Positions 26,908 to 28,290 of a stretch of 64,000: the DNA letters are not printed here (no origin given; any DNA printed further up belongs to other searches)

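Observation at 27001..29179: Two polyol-type Zn dehydrogenases embedded between hpnG and hpnC: candidates for the unassigned ribosylhopane-to-bacteriohopanetetrol reductase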

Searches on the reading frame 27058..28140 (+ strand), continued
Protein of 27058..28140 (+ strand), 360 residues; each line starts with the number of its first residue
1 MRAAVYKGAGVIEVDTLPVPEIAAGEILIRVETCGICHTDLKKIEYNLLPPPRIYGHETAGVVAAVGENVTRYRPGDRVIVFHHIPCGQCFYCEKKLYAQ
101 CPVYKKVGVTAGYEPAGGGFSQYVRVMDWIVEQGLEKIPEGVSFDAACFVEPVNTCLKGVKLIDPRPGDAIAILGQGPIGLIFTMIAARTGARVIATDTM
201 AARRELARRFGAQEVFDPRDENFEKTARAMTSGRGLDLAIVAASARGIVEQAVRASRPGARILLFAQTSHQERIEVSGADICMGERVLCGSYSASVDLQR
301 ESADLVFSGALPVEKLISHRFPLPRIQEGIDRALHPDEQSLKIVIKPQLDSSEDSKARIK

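Call 51: find_homologous_proteins(query=P0121, max_evalue=1e-30)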
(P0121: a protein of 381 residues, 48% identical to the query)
Query P0121 (381 aa): 8000 proteins with E <= 1e-30 among 8000 candidates; the best 120 are listed.
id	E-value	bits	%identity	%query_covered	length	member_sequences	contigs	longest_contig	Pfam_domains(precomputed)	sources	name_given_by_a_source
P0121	2.0e-251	852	100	100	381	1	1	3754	PF00107.33,PF16912.12,PF08240.18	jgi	jgi:L-iditol 2-dehydrogenase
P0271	6.9e-251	850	100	100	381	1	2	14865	PF00107.33,PF16912.12,PF08240.18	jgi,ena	jgi:L-iditol 2-dehydrogenase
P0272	1.3e-239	813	94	100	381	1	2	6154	PF00107.33,PF16912.12,PF08240.18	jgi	jgi:L-iditol 2-dehydrogenase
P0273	9.1e-239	810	94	100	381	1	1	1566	PF00107.33,PF16912.12,PF08240.18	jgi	jgi:L-iditol 2-dehydrogenase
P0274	4.0e-237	804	94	100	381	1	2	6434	PF00107.33,PF16912.12,PF08240.18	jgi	jgi:L-iditol 2-dehydrogenase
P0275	2.4e-234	795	93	100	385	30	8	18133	PF00107.33,PF16912.12,PF08240.18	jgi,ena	jgi:L-iditol 2-dehydrogenase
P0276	7.2e-231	784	92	100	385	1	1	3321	PF00107.33,PF16912.12,PF08240.18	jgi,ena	-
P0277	5.8e-230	781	89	100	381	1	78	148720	PF00107.33,PF16912.12,PF13602.13,PF08240.18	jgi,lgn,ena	jgi:L-iditol 2-dehydrogenase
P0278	6.7e-230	781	89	100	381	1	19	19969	PF00107.33,PF16912.12,PF13602.13,PF08240.18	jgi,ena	jgi:L-iditol 2-dehydrogenase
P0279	1.7e-229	779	89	100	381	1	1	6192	PF00107.33,PF16912.12,PF13602.13,PF08240.18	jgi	jgi:L-iditol 2-dehydrogenase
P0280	2.8e-229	779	89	100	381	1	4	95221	PF00107.33,PF16912.12,PF13602.13,PF08240.18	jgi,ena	jgi:L-iditol 2-dehydrogenase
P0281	3.2e-229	778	89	100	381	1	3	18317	PF00107.33,PF16912.12,PF13602.13,PF08240.18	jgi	jgi:L-iditol 2-dehydrogenase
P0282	6.5e-228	774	90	100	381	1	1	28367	PF00107.33,PF16912.12,PF13602.13,PF08240.18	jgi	jgi:L-iditol 2-dehydrogenase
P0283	8.4e-228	774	92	100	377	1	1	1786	PF00107.33,PF16912.12,PF08240.18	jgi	-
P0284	4.0e-227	772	89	100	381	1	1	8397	PF00107.33,PF16912.12,PF13602.13,PF08240.18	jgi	jgi:L-iditol 2-dehydrogenase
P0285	1.8e-226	769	96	94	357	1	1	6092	PF00107.33,PF16912.12,PF08240.18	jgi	jgi:L-iditol 2-dehydrogenase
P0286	6.3e-226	768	89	100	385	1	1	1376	PF00107.33,PF16912.12,PF13602.13,PF08240.18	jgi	jgi:L-iditol 2-dehydrogenase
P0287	3.1e-225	765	89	99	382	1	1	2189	PF00107.33,PF16912.12,PF08240.18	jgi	jgi:L-iditol 2-dehydrogenase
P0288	3.8e-224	762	89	100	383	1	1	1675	PF00107.33,PF16912.12,PF08240.18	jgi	jgi:L-iditol 2-dehydrogenase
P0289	4.4e-224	762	89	99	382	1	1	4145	PF00107.33,PF16912.12,PF13602.13,PF08240.18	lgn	-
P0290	1.3e-223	760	88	99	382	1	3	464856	PF00107.33,PF16912.12,PF13602.13,PF08240.18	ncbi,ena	-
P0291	1.4e-223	760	88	99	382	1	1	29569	PF00107.33,PF16912.12,PF13602.13,PF08240.18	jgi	jgi:L-iditol 2-dehydrogenase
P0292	4.0e-223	758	88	100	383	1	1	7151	PF00107.33,PF16912.12,PF08240.18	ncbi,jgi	jgi:L-iditol 2-dehydrogenase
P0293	7.5e-223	758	88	100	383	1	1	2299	PF00107.33,PF16912.12,PF08240.18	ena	-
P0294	1.1e-222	757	88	100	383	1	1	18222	PF00107.33,PF16912.12,PF08240.18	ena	-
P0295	1.3e-222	757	88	99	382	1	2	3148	PF00107.33,PF16912.12,PF13602.13,PF08240.18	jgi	jgi:L-iditol 2-dehydrogenase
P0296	1.3e-222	757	90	96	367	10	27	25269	PF00107.33,PF16912.12,PF13602.13,PF08240.18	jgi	-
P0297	3.8e-222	755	88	100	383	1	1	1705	PF00107.33,PF16912.12,PF08240.18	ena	-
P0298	3.9e-222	755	88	100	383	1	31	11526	PF00107.33,PF16912.12,PF08240.18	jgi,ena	jgi:L-iditol 2-dehydrogenase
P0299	5.9e-222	755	87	99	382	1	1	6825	PF00107.33,PF16912.12,PF08240.18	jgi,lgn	jgi:L-iditol 2-dehydrogenase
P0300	7.1e-222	754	88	100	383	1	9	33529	PF00107.33,PF16912.12,PF08240.18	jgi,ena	jgi:L-iditol 2-dehydrogenase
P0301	7.7e-222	754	89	98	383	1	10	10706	PF00107.33,PF16912.12,PF08240.18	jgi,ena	-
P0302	7.9e-222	754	88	100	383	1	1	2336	PF00107.33,PF16912.12,PF08240.18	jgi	-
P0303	9.6e-222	754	88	100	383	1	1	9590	PF00107.33,PF16912.12,PF08240.18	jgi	jgi:L-iditol 2-dehydrogenase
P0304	1.3e-221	753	88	100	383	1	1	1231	PF00107.33,PF16912.12,PF08240.18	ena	-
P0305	1.7e-221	753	87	99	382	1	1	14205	PF00107.33,PF16912.12,PF13602.13,PF08240.18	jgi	jgi:L-iditol 2-dehydrogenase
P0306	1.7e-221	753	88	100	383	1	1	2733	PF00107.33,PF16912.12,PF08240.18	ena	-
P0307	5.7e-221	751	88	100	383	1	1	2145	PF00107.33,PF16912.12,PF08240.18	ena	-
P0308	6.2e-221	751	87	100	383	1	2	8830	PF00107.33,PF16912.12,PF08240.18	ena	-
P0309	6.3e-221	751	87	100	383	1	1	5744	PF00107.33,PF16912.12,PF08240.18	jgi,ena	jgi:L-iditol 2-dehydrogenase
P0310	6.7e-221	751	87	100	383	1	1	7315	PF00107.33,PF16912.12,PF08240.18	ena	-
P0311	6.8e-221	751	87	100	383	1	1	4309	PF00107.33,PF16912.12,PF08240.18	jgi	-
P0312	9.7e-221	751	88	100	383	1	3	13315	PF00107.33,PF16912.12,PF08240.18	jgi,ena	-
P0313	9.8e-221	751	88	100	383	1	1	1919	PF00107.33,PF16912.12,PF08240.18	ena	-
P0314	1.3e-220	750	87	100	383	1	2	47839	PF00107.33,PF16912.12,PF08240.18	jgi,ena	-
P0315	1.5e-220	750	87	100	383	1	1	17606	PF00107.33,PF16912.12,PF08240.18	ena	-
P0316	2.0e-220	750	87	99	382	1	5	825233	PF00107.33,PF16912.12,PF13602.13,PF08240.18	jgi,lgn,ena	jgi:L-iditol 2-dehydrogenase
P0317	2.5e-220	749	87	100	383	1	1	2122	PF00107.33,PF16912.12,PF08240.18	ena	-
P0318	3.1e-220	749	87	100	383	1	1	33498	PF00107.33,PF16912.12,PF08240.18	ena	-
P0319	3.4e-220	749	87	100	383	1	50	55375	PF00107.33,PF16912.12,PF08240.18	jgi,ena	jgi:L-iditol 2-dehydrogenase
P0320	4.5e-220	748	87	100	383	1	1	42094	PF00107.33,PF16912.12,PF08240.18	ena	-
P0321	6.7e-220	748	88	100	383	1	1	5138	PF00107.33,PF08240.18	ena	-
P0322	7.4e-220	748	87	99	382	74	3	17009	PF00107.33,PF16912.12,PF13602.13,PF08240.18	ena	-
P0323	8.2e-220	748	87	100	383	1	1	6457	PF00107.33,PF16912.12,PF08240.18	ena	-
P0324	8.3e-220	747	87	100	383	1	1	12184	PF00107.33,PF16912.12,PF08240.18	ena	-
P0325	1.7e-219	746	87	100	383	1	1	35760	PF00107.33,PF16912.12,PF08240.18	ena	-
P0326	5.7e-219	745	87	100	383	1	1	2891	PF00107.33,PF16912.12,PF08240.18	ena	-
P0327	1.1e-218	744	87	100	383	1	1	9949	PF00107.33,PF16912.12,PF08240.18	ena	-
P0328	7.6e-217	738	86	100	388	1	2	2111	PF00107.33,PF16912.12,PF08240.18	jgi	-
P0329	2.3e-216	736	85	100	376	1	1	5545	PF00107.33,PF16912.12,PF08240.18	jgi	jgi:L-iditol 2-dehydrogenase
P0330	1.1e-215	734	86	100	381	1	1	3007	PF00107.33,PF16912.12,PF13602.13,PF08240.18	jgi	jgi:L-iditol 2-dehydrogenase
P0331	7.3e-215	731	86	100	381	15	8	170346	PF00107.33,PF16912.12,PF13602.13,PF08240.18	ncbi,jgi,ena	jgi:L-iditol 2-dehydrogenase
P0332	7.6e-215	731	86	100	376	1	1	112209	PF00107.33,PF16912.12,PF08240.18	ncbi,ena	-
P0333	1.2e-214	730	85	100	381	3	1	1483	PF00107.33,PF16912.12,PF13602.13,PF08240.18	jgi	jgi:L-iditol 2-dehydrogenase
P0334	2.4e-214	730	86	100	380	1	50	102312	PF00107.33,PF16912.12,PF13602.13,PF08240.18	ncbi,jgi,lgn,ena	jgi:L-iditol 2-dehydrogenase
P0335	2.9e-214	729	86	100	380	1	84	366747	PF00107.33,PF16912.12,PF13602.13,PF08240.18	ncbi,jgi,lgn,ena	jgi:L-iditol 2-dehydrogenase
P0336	3.5e-214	729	86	100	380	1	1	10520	PF00107.33,PF16912.12,PF13602.13,PF08240.18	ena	-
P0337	5.2e-214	728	84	100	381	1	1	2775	PF00107.33,PF16912.12,PF13602.13,PF08240.18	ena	-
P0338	6.4e-214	728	84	100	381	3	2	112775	PF00107.33,PF16912.12,PF13602.13,PF08240.18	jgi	jgi:L-iditol 2-dehydrogenase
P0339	1.2e-213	727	84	100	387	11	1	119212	PF00107.33,PF16912.12,PF13602.13,PF08240.18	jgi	jgi:L-iditol 2-dehydrogenase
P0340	1.6e-213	727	84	98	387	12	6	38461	PF00107.33,PF16912.12,PF13602.13,PF08240.18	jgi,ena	jgi:L-iditol 2-dehydrogenase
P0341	1.8e-213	727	86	100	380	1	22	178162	PF00107.33,PF16912.12,PF13602.13,PF08240.18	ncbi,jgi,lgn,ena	jgi:L-iditol 2-dehydrogenase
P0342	2.0e-213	726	86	100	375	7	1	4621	PF00107.33,PF16912.12,PF13602.13,PF08240.18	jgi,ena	jgi:L-iditol 2-dehydrogenase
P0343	2.1e-213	726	86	100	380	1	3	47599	PF00107.33,PF16912.12,PF13602.13,PF08240.18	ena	-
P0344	2.3e-213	726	86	100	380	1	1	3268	PF00107.33,PF16912.12,PF13602.13,PF08240.18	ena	-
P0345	6.8e-213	725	84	100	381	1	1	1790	PF00107.33,PF16912.12,PF13602.13,PF08240.18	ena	-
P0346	6.9e-213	725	84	99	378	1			PF00107.33,PF16912.12,PF13602.13,PF08240.18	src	-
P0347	7.0e-213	725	83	100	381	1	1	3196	PF00107.33,PF16912.12,PF08240.18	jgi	jgi:L-iditol 2-dehydrogenase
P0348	7.8e-213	725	84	100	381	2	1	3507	PF00107.33,PF16912.12,PF13602.13,PF08240.18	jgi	jgi:L-iditol 2-dehydrogenase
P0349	8.0e-213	725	85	100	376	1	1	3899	PF00107.33,PF16912.12,PF08240.18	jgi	jgi:L-iditol 2-dehydrogenase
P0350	9.4e-213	724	85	100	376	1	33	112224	PF00107.33,PF16912.12,PF13602.13,PF08240.18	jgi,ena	jgi:L-iditol 2-dehydrogenase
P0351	9.5e-213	724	83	100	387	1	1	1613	PF00107.33,PF16912.12,PF13602.13,PF08240.18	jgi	jgi:L-iditol 2-dehydrogenase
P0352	9.8e-213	724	83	100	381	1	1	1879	PF00107.33,PF16912.12,PF13602.13,PF08240.18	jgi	jgi:L-iditol 2-dehydrogenase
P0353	1.3e-212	724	85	100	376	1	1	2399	PF00107.33,PF16912.12,PF13602.13,PF08240.18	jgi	jgi:L-iditol 2-dehydrogenase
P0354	1.3e-212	724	85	100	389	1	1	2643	PF00107.33,PF16912.12,PF08240.18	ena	-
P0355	1.6e-212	724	84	98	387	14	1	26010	PF00107.33,PF16912.12,PF13602.13,PF08240.18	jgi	jgi:L-iditol 2-dehydrogenase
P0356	1.6e-212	724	84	100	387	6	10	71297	PF00107.33,PF16912.12,PF13602.13,PF08240.18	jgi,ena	jgi:L-iditol 2-dehydrogenase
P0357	1.6e-212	724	83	98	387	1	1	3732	PF00107.33,PF16912.12,PF13602.13,PF08240.18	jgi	-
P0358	1.8e-212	723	84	100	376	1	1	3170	PF00107.33,PF16912.12,PF08240.18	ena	-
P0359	1.8e-212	723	85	100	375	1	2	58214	PF00107.33,PF16912.12,PF13602.13,PF08240.18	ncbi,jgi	ncbi:MAG: zinc-dependent dehydrogenase [Terracidiphilus sp.]|jgi:L-iditol 2-dehydrogenase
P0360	2.3e-212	723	85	100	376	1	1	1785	PF00107.33,PF16912.12,PF13602.13,PF08240.18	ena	-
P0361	2.7e-212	723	83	100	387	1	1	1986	PF00107.33,PF16912.12,PF13602.13,PF08240.18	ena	-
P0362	5.0e-212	722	83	100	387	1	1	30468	PF00107.33,PF16912.12,PF13602.13,PF08240.18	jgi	jgi:L-iditol 2-dehydrogenase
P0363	8.3e-212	721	86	100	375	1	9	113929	PF00107.33,PF16912.12,PF08240.18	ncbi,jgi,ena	ncbi:MAG: zinc-dependent dehydrogenase [Terracidiphilus sp.]|jgi:L-iditol 2-dehydrogenase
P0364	9.1e-212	721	85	100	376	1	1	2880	PF00107.33,PF16912.12,PF13602.13,PF08240.18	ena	-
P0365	9.5e-212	721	85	100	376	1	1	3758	PF00107.33,PF16912.12,PF13602.13,PF08240.18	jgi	-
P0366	9.9e-212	721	83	100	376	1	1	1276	PF00107.33,PF16912.12,PF13602.13,PF08240.18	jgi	jgi:L-iditol 2-dehydrogenase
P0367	1.5e-211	720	84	100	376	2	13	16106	PF00107.33,PF16912.12,PF08240.18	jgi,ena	jgi:L-iditol 2-dehydrogenase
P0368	1.6e-211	720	85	100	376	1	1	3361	PF00107.33,PF16912.12,PF13602.13,PF08240.18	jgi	jgi:L-iditol 2-dehydrogenase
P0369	1.7e-211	720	83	100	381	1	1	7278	PF00107.33,PF16912.12,PF13602.13,PF08240.18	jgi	jgi:L-iditol 2-dehydrogenase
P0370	1.9e-211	720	86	100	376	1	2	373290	PF00107.33,PF16912.12,PF08240.18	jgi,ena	jgi:L-iditol 2-dehydrogenase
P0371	1.9e-211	720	85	100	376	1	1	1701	PF00107.33,PF16912.12,PF08240.18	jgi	-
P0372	2.2e-211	720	85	100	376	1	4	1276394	PF00107.33,PF16912.12,PF08240.18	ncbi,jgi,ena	jgi:L-iditol 2-dehydrogenase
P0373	3.0e-211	719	84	100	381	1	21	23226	PF00107.33,PF16912.12,PF08240.18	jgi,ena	jgi:L-iditol 2-dehydrogenase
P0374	3.1e-211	719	84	100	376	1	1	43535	PF00107.33,PF16912.12,PF13602.13,PF08240.18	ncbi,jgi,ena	-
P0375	3.1e-211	719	84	100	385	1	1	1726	PF00107.33,PF16912.12,PF13602.13,PF08240.18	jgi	-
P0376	3.4e-211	719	84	100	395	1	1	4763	PF00107.33,PF16912.12,PF13602.13,PF08240.18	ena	-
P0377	3.5e-211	719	89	93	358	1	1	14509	PF00107.33,PF16912.12,PF08240.18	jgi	-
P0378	3.6e-211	719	84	100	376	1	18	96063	PF00107.33,PF16912.12,PF13602.13,PF08240.18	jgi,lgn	jgi:L-iditol 2-dehydrogenase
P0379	4.0e-211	719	84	100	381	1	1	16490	PF00107.33,PF16912.12,PF08240.18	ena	-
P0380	6.5e-211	718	85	100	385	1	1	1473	PF00107.33,PF16912.12,PF13602.13,PF08240.18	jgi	jgi:L-iditol 2-dehydrogenase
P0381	6.7e-211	718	83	100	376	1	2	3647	PF00107.33,PF16912.12,PF13602.13,PF08240.18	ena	-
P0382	9.0e-211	718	85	100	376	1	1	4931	PF00107.33,PF16912.12,PF08240.18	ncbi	-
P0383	1.3e-210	717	83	100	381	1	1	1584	PF00107.33,PF16912.12,PF08240.18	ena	-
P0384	1.3e-210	717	84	100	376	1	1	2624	PF00107.33,PF16912.12,PF13602.13,PF08240.18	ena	-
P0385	1.4e-210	717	84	100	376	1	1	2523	PF00107.33,PF16912.12,PF13602.13,PF08240.18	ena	-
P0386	1.4e-210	717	83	100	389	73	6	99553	PF00107.33,PF16912.12,PF13602.13,PF08240.18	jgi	jgi:L-iditol 2-dehydrogenase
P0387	1.5e-210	717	85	100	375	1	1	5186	PF00107.33,PF16912.12,PF08240.18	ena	-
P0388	1.5e-210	717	84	100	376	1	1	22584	PF00107.33,PF16912.12,PF13602.13,PF08240.18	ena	-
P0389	1.5e-210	717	82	100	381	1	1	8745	PF00107.33,PF16912.12,PF13602.13,PF08240.18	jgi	jgi:L-iditol 2-dehydrogenase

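Call 52: find_encoding_contigs(protein=P0372, flank=10000, max_places=1)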
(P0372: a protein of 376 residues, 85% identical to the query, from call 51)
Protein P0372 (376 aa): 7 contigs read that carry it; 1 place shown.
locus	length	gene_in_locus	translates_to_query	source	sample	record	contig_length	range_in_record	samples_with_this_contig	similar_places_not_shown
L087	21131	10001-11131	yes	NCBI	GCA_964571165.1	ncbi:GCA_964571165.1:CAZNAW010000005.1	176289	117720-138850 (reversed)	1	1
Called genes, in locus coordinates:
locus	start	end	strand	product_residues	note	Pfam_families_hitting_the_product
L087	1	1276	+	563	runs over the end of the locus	PF02463:SMC_N, PF13476:AAA_23, PF13555:AAA_29 (faint), PF13304:AAA_21 (faint)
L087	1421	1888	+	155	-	PF09917:DUF2147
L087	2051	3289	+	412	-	PF02746:MR_MLE_N, PF13378:MR_MLE_C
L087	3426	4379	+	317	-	PF02401:LYTB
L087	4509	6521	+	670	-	PF07678:TED_complement (faint), PF13249:SQHop_cyclase_N, PF13243:SQHop_cyclase_C, PF00432:Prenyltrans (weak)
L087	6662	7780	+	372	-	PF04055:Radical_SAM, PF11946:DUF3463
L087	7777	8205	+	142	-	-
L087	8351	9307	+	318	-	PF01073:3Beta_HSD, PF01370:Epimerase, PF02719:Polysacc_synt_2 (faint), PF05368:NmrA (faint), PF07993:NAD_binding_4, PF13460:NAD_binding_10, PF16363:GDP_Man_Dehyd (weak)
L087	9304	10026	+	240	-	PF01048:PNP_UDP_1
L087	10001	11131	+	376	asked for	PF08240:ADH_N, PF16912:Glu_dehyd_C (weak), PF00107:ADH_zinc_N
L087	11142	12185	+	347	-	PF08240:ADH_N, PF16912:Glu_dehyd_C (weak), PF00107:ADH_zinc_N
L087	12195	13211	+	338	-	PF00494:SQS_PSY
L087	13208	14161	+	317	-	PF00494:SQS_PSY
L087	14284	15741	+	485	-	PF00070:Pyr_redox (faint), PF00890:FAD_binding_2 (weak), PF01134:GIDA (faint), PF01266:DAO, PF07992:Pyr_redox_2 (faint), PF12831:FAD_oxidored, PF01593:Amino_oxidase, PF13450:NAD_binding_8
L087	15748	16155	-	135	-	PF00892:EamA (weak)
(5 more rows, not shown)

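Call 53: find_encoding_contigs(protein=P0290, flank=10000, max_places=1)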
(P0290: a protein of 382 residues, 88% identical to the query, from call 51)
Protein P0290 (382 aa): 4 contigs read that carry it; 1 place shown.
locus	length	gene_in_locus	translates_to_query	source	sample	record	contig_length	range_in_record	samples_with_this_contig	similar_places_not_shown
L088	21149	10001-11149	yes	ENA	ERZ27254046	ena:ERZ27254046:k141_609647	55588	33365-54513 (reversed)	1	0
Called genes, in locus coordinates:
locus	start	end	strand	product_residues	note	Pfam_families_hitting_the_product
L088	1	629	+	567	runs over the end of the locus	?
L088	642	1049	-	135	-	PF00072:Response_reg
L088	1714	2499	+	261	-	PF01381:HTH_3, PF13560:HTH_31, PF00717:Peptidase_S24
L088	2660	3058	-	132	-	-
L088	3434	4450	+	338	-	PF02401:LYTB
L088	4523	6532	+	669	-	PF07678:TED_complement (faint), PF13249:SQHop_cyclase_N, PF13243:SQHop_cyclase_C, PF00432:Prenyltrans (weak)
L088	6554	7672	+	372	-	PF04055:Radical_SAM, PF11946:DUF3463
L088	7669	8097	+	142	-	-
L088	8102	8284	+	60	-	-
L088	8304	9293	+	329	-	PF01073:3Beta_HSD, PF01370:Epimerase, PF02719:Polysacc_synt_2 (weak), PF04321:RmlD_sub_bind, PF05368:NmrA, PF13460:NAD_binding_10, PF16363:GDP_Man_Dehyd, PF07993:NAD_binding_4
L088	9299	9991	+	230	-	PF01048:PNP_UDP_1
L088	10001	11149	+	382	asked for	PF08240:ADH_N, PF16912:Glu_dehyd_C (weak), PF00107:ADH_zinc_N, PF13602:ADH_zinc_N_2 (weak)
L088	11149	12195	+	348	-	PF08240:ADH_N, PF16912:Glu_dehyd_C (weak), PF00107:ADH_zinc_N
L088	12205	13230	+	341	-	PF00494:SQS_PSY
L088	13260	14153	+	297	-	PF00494:SQS_PSY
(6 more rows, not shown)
